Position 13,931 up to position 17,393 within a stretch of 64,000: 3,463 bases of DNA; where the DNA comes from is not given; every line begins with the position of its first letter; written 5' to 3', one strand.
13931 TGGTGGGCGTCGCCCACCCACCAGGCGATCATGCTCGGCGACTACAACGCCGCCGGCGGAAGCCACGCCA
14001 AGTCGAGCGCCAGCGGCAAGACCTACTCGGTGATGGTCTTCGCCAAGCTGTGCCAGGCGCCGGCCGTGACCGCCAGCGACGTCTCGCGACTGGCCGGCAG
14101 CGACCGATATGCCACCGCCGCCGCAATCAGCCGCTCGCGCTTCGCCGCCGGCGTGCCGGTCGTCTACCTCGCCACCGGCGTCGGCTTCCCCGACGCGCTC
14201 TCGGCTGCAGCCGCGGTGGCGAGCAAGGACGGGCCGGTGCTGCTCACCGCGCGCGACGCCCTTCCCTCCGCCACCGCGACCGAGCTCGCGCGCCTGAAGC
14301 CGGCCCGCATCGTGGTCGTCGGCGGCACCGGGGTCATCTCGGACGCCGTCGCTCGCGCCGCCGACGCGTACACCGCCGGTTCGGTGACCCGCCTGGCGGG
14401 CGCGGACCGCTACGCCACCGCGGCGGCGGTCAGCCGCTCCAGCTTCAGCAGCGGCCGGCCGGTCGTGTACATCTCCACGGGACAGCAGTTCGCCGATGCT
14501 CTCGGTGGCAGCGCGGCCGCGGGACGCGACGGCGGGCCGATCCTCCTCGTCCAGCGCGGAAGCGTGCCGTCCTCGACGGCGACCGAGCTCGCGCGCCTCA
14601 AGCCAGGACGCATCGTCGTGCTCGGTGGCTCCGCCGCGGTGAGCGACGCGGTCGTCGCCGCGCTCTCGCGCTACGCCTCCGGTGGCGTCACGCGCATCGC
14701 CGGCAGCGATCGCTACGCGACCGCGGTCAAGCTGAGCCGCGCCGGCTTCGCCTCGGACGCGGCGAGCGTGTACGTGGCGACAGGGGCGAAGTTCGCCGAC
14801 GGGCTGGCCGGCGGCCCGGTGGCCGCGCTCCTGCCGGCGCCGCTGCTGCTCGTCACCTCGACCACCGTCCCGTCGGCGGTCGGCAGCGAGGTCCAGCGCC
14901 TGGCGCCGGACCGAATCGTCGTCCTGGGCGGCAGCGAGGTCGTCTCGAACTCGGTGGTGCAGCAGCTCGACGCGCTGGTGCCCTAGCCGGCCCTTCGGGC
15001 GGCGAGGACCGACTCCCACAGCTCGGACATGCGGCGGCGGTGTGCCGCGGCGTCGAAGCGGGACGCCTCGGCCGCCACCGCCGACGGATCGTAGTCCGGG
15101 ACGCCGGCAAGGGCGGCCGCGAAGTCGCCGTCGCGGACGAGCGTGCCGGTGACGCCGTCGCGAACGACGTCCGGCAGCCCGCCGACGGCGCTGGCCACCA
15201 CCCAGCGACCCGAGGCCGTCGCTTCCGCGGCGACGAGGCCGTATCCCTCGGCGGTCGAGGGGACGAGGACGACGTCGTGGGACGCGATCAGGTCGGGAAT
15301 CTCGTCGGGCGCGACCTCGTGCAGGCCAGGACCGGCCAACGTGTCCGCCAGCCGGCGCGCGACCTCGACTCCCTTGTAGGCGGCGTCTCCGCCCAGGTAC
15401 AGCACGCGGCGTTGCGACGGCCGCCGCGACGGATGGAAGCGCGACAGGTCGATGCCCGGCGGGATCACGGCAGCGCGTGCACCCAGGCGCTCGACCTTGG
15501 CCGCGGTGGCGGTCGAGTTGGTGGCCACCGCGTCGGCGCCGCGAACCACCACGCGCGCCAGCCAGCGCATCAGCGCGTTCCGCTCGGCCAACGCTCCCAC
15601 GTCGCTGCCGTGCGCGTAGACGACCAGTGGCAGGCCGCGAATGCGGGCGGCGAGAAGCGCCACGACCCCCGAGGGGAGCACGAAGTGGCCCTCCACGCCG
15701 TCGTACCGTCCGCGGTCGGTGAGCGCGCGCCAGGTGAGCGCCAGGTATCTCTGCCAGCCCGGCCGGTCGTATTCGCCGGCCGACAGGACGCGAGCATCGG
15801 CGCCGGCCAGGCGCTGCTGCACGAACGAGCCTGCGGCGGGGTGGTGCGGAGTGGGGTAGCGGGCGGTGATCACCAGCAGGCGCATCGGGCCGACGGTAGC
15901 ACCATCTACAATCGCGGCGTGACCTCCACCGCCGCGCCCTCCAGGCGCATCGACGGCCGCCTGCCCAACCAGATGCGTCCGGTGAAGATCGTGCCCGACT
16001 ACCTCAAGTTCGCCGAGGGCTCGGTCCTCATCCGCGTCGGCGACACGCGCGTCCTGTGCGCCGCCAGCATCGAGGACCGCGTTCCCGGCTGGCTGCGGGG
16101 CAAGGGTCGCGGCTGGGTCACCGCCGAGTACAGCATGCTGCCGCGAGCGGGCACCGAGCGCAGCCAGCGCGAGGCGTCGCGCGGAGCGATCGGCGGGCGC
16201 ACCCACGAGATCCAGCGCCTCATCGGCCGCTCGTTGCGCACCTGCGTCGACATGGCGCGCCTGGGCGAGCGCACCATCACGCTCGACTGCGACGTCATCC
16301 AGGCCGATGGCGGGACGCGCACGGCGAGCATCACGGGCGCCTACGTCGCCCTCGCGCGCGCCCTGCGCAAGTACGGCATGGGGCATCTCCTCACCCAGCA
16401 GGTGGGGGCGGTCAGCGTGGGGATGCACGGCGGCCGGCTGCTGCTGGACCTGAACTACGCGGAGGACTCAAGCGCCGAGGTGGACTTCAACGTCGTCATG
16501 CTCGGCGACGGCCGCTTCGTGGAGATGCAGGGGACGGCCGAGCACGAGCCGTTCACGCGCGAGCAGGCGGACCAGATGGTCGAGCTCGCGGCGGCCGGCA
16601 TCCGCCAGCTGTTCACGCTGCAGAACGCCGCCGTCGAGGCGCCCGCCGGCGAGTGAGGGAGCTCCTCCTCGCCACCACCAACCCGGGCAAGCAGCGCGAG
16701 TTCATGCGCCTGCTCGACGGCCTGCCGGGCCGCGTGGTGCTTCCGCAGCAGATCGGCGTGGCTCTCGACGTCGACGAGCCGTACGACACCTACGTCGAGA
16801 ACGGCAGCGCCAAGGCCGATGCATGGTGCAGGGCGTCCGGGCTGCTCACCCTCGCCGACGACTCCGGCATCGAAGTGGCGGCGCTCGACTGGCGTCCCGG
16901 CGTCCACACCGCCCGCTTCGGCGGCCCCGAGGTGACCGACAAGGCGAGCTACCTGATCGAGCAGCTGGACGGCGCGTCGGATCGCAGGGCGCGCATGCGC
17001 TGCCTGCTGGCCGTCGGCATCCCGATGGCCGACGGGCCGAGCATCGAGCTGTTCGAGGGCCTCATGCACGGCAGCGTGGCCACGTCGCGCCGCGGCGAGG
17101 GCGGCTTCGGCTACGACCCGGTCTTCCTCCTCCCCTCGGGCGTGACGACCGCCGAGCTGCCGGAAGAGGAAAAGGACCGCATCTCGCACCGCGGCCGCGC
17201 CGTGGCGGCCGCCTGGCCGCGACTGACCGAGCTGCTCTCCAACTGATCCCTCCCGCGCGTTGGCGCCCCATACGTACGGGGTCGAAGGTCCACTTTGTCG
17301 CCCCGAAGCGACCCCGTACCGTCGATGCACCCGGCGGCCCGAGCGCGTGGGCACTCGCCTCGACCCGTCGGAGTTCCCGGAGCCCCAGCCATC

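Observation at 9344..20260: Array of four CWB2-repeat secreted proteins with different enzymatic heads in a high-GC genome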

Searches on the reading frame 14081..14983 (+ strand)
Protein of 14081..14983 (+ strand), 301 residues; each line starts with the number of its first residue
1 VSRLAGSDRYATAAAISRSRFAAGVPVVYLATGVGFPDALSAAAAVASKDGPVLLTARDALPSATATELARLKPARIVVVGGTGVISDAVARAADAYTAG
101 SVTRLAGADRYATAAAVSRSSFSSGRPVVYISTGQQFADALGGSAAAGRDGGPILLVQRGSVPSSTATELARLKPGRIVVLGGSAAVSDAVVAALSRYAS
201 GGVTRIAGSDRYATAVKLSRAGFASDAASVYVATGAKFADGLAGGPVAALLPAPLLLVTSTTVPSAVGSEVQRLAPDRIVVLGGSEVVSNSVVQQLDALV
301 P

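Call 29: find_related_loci(query=A1, collection=genome_contigs, flank=10000)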
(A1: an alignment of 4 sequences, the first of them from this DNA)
Query A1 (301 aa) in genome_contigs; peptide patterns used: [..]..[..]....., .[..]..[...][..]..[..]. (x = any residue, [..] = any of these).
597 stretches matched a pattern (row limit reached: there are more); 572 encode a relative of the query (tblastn E <= 1e-3); the best 80 are kept; 76 distinct loci.
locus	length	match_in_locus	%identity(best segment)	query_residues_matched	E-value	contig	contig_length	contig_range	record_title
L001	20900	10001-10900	59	3-301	1e-101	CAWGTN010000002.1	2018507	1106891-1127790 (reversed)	MAG: uncultured Chloroflexia bacterium isolate MFD04212.bin.1.44 genome assembly, contig: contig_1268, whole genome shot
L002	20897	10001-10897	63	1-299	4e-100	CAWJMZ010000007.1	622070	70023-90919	MAG: uncultured Chloroflexia bacterium isolate MFD02840.bin.1.418 genome assembly, contig: contig_50593, whole genome sh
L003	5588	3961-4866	60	1-301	1e-99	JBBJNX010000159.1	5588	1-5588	MAG: Candidatus Limnocylindria bacterium isolate RDP_SRG_28 NODE_10369_length_5588_cov_5.405567, whole genome shotgun se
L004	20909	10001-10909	67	1-301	3e-98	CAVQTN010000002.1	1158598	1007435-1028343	MAG: uncultured Chloroflexia bacterium isolate MFD07737.bin.1.43 genome assembly, contig: contig_13420, whole genome sho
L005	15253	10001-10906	58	1-301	5e-98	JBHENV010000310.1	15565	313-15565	MAG: Candidatus Limnocylindria bacterium isolate S5_bin.29.orig S5_k141_2250744, whole genome shotgun sequence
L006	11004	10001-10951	57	1-298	7e-98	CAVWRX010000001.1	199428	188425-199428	MAG: uncultured Chloroflexia bacterium isolate MFD05442.bin.2.238 genome assembly, contig: contig_10049, whole genome sh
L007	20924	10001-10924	58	1-301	2e-97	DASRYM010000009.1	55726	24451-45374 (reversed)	MAG TPA_asm: Candidatus Zixiibacteriota bacterium isolate SMAG_U13342 k141_1971, whole genome shotgun sequence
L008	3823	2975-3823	60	1-296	8e-95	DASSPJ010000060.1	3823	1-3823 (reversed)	MAG TPA_asm: Candidatus Limnocylindria bacterium isolate SMAG_U1275 k141_296227, whole genome shotgun sequence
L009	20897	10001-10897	61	1-301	2e-93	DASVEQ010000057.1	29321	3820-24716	MAG TPA_asm: Candidatus Limnocylindria bacterium isolate SMAG_U2066 k141_1027814, whole genome shotgun sequence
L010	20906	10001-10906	61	1-301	9e-93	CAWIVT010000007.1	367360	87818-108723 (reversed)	MAG: uncultured Chloroflexia bacterium isolate MFD04212.bin.2.63 genome assembly, contig: contig_5843, whole genome shot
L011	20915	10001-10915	59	1-301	9e-92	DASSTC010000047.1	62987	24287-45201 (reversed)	MAG TPA_asm: Candidatus Limnocylindria bacterium isolate SMAG_U531 k141_1535253, whole genome shotgun sequence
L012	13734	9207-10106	58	1-300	2e-89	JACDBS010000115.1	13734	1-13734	MAG: Chloroflexota bacterium isolate MGR_bin288 SD2897-2912_k127_3423624, whole genome shotgun sequence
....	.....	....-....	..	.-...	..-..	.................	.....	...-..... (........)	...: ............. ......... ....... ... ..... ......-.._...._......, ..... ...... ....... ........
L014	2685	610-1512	55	1-297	2e-89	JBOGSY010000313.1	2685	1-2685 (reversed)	MAG: Candidatus Limnocylindria bacterium isolate SD8030_metabat2.bin.11_sub NODE_20013_length_2685_cov_2.014855, whole g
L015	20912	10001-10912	50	1-299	5e-87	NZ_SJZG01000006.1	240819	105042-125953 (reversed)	Agromyces sp. H66 Scaffold6, whole genome shotgun sequence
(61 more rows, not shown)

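Call 41: search_solved_structures(query=A1, max_evalue=0.001, show_alignments=1)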
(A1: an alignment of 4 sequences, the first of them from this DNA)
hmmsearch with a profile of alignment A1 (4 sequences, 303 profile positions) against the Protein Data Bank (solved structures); distinct sequences matched with E-value up to 0.001: 8.
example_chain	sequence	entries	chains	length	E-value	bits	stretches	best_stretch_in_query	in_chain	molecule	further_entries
5j72_A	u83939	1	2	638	8.3e-42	146.8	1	3-295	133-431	Putative N-acetylmuramoyl-L-alanine amidase,autolysin cwp6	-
5j6q_A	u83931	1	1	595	4.4e-34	121.4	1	4-285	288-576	Cell wall binding protein cwp8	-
7acx_B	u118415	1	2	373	7.7e-28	100.9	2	26-301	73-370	S-layer protein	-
9f8e_B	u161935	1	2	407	7.2e-26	94.5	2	23-228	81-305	S-layer protein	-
7acy_B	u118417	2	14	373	1.6e-24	90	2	76-301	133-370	S-layer protein | Precursor of the S-layer proteins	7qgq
7acz_B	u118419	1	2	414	4.7e-21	78.7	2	2-123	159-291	SLPH (HMW SLP)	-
8bby_B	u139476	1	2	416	7.4e-21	78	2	2-123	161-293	S-layer protein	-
9f8f_B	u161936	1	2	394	1e-19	74.2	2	2-153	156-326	SLPH - S-layer protein HMW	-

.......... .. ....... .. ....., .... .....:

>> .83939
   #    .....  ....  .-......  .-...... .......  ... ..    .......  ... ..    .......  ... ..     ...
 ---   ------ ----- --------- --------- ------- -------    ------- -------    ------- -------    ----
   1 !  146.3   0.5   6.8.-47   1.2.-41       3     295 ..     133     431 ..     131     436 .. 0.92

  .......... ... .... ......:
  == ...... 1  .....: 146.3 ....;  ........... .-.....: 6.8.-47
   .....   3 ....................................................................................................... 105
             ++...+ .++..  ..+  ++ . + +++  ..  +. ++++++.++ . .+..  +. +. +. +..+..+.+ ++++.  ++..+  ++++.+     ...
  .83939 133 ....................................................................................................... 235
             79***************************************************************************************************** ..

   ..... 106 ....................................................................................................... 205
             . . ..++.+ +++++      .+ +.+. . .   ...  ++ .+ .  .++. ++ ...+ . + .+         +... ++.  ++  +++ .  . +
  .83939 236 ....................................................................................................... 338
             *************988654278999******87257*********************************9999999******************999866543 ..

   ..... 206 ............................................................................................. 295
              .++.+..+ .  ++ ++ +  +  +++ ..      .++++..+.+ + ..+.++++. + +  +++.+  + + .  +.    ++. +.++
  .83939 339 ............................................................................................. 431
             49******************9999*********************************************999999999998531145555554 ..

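Call 100: search_protein_families(library=pfam, max_evalue=0.0001, proteins=[L001:2650-3756:+, L001:3372-4994:-, L001:3462-4946:+, L001:15302-16522:-, L001:16053-17660:+, L001:17654-19156:-, L001:17840-19204:+, L001:19617-20219:+])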
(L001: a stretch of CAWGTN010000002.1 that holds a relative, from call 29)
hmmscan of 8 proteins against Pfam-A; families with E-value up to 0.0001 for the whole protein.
L001:2650-3756:+ (369 aa): 2 families
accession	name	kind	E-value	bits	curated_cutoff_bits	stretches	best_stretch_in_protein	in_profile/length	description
PF03819.22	MazG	-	6.6e-34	116.5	22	1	140-213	1-74/74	MazG nucleotide pyrophosphohydrolase domain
PF01503.22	PRA-PH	-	5.6e-10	39.9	21.3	0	136-181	20-66/86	Phosphoribosyl-ATP pyrophosphohydrolase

L001:3372-4994:- (541 aa): 0 families

L001:3462-4946:+ (495 aa): 5 families
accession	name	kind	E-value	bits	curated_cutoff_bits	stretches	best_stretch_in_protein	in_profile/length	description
PF13692.12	Glyco_trans_1_4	-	3.3e-22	79.7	27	1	312-454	4-142/142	Glycosyl transferases group 1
PF13579.12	Glyco_trans_4_4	-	1.7e-17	64.6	29.7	1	118-287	6-157/158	Glycosyl transferase 4-like domain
PF13439.12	Glyco_transf_4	-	2.4e-16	60.7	28.5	1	120-288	9-165/170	Glycosyltransferase Family 4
PF00534.26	Glycos_transf_1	-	7.6e-16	58.6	26.4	1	316-467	22-171/172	Glycosyl transferases group 1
PF13524.12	Glyco_trans_1_2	-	8e-12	45.8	25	1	338-470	13-130/144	Glycosyl transferase-like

L001:15302-16522:- (407 aa): 2 families
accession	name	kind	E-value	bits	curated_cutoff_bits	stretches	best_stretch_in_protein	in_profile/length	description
PF05977.19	MFS_3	-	3.6e-30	105.3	27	1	15-394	10-384/524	Transmembrane secretion effector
PF07690.21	MFS_1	-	1.5e-28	100.2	33.4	2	21-357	2-338/347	Major Facilitator Superfamily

L001:16053-17660:+ (536 aa): 1 family
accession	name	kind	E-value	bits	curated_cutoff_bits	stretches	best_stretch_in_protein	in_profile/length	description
PF00953.26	Glycos_transf_4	-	4.1e-38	131.3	27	1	302-454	3-159/160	Glycosyl transferase family 4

L001:17654-19156:- (501 aa): 1 family
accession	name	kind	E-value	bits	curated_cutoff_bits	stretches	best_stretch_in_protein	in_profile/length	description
PF04932.20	Wzy_C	-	1e-13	51.8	31.7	1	262-423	2-149/149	O-Antigen ligase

L001:17840-19204:+ (455 aa): 0 families

L001:19617-20219:+ (201 aa): 0 families

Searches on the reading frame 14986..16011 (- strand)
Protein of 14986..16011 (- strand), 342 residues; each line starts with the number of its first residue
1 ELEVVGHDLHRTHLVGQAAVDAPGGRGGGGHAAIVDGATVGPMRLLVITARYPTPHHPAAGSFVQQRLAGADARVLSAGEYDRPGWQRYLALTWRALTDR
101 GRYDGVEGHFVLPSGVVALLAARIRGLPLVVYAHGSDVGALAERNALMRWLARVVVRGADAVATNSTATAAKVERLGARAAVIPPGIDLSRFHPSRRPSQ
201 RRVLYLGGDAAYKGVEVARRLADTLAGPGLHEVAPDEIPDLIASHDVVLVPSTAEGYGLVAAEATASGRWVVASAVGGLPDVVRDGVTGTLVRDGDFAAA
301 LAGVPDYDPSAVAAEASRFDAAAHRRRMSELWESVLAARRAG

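Call 24: search_protein_families(library=pfam, max_evalue=0.001, proteins=[window:14986-16011:-])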
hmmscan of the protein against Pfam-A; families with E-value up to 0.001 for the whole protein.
window:14986-16011:- (342 aa): 6 families
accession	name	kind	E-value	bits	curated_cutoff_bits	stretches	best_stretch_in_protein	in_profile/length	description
PF13692.12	Glyco_trans_1_4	-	3.6e-17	63.4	27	1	232-302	66-133/142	Glycosyl transferases group 1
PF13439.12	Glyco_transf_4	-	4.6e-16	59.7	28.5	1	54-191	31-170/170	Glycosyltransferase Family 4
PF00534.26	Glycos_transf_1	-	1.2e-15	57.9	26.4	1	232-299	80-147/172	Glycosyl transferases group 1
PF13579.12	Glyco_trans_4_4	-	8.4e-15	55.9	29.7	1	47-186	23-158/158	Glycosyl transferase 4-like domain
PF20706.3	GT4-conflict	-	4e-09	36.4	26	1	235-332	272-369/385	Family 4 Glycosyltransferase in conflict systems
PF13477.12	Glyco_trans_4_2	-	1.5e-06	28.9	23.4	1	91-166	64-139/139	Glycosyl transferase 4-like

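Call 52: search_protein_families(library=ncbifam, max_evalue=0.00001, proteins=[window:14986-16011:-])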
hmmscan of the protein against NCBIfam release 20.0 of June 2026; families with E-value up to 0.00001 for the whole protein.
window:14986-16011:- (342 aa): 14 families
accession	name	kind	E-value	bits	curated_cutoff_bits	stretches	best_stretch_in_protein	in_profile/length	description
TIGR03449.1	mycothiol_MshA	equivalog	3.7e-20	72.2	462.5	1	234-303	293-365/406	D-inositol-3-phosphate glycosyltransferase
TIGR03999.1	thiol_BshA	equivalog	6.8e-17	61.4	273.7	1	236-299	264-327/375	N-acetyl-alpha-D-glucosaminyl L-malate synthase BshA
NF047684.1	TeichurnBiosyTuaC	equivalog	1.6e-16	60.2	550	1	104-197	110-204/391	teichuronic acid biosynthesis protein TuaC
TIGR03088.1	stp2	hypoth_equivalog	2.6e-16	59.6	409.05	1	236-311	264-339/374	TIGR03088 family PEP-CTERM/XrtA system glycosyltransferase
NF038229.1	Glyco4_Geo_Pelo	equivalog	8.1e-15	54.7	400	1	226-295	219-288/338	GPMC system family 4 glycosyltransferase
NF053787.1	GlcN_PG_synth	equivalog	2.2e-13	49.8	480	1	233-315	250-334/361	N-acetylglucosaminyl phosphatidylglycerol synthase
TIGR02149.1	glgA_Coryne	subfamily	6.7e-13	48.5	302.4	1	235-303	274-347/391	glycogen synthase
TIGR04047.1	MSMEG_0565_glyc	hypoth_equivalog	1.3e-11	44.2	259.85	1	233-303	265-337/373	MSMEG_0565 family glycosyltransferase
NF041876.1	EPS_EpsE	equivalog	1.7e-07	30.8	400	1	237-298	288-349/389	exopolysaccharide biosynthesis GT4 family glycosyltransferase EpsE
TIGR04063.1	stp3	hypoth_equivalog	4e-07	29.3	442.05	1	262-310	312-360/397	TIGR04063 family PEP-CTERM/XrtA system glycosyltransferase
NF012028.0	PRK15484.1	subfamily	5.9e-07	28.9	618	1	216-293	250-326/380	lipopolysaccharide N-acetylglucosaminyltransferase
TIGR02472.1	sucr_P_syn_N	equivalog_domain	2.4e-06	26.7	576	0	235-295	327-391/439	sucrose-phosphate synthase, putative, glycosyltransferase domain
NF041139.1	TreT_Thcocales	equivalog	3.4e-06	26.1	775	1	237-297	306-366/412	trehalose synthase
TIGR02095.1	glgA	subfamily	3.9e-06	25.8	328.45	1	241-290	365-414/477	glycogen/starch synthase, ADP-glucose type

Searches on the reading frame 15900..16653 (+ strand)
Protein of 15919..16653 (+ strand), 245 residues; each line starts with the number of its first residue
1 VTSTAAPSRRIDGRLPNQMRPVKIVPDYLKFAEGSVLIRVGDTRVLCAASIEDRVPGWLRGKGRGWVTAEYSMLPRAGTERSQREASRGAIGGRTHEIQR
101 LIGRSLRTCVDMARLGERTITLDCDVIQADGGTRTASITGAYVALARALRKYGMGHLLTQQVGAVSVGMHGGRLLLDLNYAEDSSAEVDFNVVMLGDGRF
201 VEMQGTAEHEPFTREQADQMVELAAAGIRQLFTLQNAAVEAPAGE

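Call 24: search_protein_families(library=pfam, max_evalue=0.001, proteins=[window:15900-16653:+])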
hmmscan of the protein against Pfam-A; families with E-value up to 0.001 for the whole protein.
window:15900-16653:+ (251 aa): 0 families

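Call 97: search_protein_families(library=pfam, max_evalue=0.0001, proteins=[window:15919-16653:+])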
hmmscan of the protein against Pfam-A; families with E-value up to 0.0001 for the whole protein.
window:15919-16653:+ (245 aa): 2 families
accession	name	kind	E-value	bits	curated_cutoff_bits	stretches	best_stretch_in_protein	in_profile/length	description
PF01138.27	RNase_PH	-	2.9e-25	89.6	25.5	1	18-148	1-127/130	3' exoribonuclease family, domain 1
PF03725.20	RNase_PH_C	-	5.7e-12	45.8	20.8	1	161-226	2-66/67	3' exoribonuclease family, domain 2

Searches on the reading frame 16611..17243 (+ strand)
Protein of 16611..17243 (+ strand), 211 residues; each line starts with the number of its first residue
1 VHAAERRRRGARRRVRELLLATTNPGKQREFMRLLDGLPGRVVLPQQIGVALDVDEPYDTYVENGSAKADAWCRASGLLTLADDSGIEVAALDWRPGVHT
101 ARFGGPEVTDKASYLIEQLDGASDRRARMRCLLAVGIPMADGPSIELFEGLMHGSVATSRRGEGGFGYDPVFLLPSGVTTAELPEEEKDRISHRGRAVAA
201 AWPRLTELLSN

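Call 24: search_protein_families(library=pfam, max_evalue=0.001, proteins=[window:16611-17243:+])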
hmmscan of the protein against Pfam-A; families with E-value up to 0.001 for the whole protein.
window:16611-17243:+ (211 aa): 1 family
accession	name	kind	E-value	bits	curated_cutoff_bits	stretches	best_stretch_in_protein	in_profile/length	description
PF01725.21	Ham1p_like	-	5.5e-47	160.5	22.5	1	18-200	1-182/186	Ham1 family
